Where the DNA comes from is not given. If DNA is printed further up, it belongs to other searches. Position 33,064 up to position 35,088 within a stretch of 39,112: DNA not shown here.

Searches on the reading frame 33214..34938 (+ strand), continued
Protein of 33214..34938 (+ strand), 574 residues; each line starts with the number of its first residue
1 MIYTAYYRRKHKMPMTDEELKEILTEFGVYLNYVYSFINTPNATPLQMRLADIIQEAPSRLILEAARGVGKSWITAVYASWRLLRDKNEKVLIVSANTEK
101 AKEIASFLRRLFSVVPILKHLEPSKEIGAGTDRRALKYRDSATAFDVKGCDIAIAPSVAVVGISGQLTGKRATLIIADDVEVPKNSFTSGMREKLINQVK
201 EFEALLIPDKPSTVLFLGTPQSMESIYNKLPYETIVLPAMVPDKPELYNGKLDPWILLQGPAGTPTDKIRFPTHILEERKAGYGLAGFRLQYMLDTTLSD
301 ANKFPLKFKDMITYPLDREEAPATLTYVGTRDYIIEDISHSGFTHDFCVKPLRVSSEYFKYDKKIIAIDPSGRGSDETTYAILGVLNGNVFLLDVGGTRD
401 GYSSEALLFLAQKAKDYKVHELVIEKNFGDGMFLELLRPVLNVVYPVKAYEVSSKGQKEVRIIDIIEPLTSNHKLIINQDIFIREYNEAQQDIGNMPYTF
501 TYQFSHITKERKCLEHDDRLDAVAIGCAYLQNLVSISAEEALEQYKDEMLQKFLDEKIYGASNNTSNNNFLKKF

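Call 61: find_encoding_contigs(protein=P0002, flank=10000, max_places=1)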
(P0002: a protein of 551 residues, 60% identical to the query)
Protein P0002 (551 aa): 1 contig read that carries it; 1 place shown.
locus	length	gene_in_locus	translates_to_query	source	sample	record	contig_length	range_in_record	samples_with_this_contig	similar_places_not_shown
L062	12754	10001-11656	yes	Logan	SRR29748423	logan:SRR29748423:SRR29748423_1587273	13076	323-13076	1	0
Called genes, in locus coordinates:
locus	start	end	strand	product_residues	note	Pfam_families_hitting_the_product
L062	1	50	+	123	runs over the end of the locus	?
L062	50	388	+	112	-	-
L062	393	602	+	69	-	-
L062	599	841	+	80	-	-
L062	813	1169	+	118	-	-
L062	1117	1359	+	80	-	-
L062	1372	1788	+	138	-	PF13539:Peptidase_M15_4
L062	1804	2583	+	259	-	-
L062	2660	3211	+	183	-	-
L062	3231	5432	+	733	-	-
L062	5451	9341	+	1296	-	-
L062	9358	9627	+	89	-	PF11123:DNA_Packaging_2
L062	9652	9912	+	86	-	-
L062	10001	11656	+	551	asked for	PF03237:Terminase_6N (weak), PF22530:Terminase-T7_RNaseH-like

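Call 62: find_encoding_contigs(protein=P0005, flank=10000, max_places=1)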
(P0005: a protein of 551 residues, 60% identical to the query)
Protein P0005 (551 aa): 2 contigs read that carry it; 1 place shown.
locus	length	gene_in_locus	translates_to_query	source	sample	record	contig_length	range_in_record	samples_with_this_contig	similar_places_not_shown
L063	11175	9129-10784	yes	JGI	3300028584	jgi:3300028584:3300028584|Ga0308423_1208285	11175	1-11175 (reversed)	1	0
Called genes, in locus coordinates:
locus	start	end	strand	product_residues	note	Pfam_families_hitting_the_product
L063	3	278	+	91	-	?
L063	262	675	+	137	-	-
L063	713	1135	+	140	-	PF13539:Peptidase_M15_4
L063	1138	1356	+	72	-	-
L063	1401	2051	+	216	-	-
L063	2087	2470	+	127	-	-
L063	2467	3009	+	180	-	-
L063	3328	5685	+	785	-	-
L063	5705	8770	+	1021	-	-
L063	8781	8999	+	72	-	PF11123:DNA_Packaging_2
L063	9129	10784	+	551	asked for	PF22530:Terminase-T7_RNaseH-like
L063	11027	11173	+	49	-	?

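Call 63: find_encoding_contigs(protein=P0010, flank=10000, max_places=1)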
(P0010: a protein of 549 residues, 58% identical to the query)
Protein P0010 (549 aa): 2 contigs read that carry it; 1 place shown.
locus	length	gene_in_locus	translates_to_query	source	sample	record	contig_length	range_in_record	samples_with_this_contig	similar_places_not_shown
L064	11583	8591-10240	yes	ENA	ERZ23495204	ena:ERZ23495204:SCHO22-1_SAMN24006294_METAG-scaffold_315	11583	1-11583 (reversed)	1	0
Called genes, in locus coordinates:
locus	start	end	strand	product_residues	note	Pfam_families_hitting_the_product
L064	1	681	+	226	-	?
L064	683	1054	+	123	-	-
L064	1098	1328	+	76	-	-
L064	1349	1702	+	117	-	-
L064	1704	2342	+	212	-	-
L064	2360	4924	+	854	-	-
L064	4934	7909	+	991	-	-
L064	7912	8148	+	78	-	PF11123:DNA_Packaging_2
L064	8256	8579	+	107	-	PF10544:T5orf172, PF13455:MUG113 (weak)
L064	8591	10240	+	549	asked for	PF22530:Terminase-T7_RNaseH-like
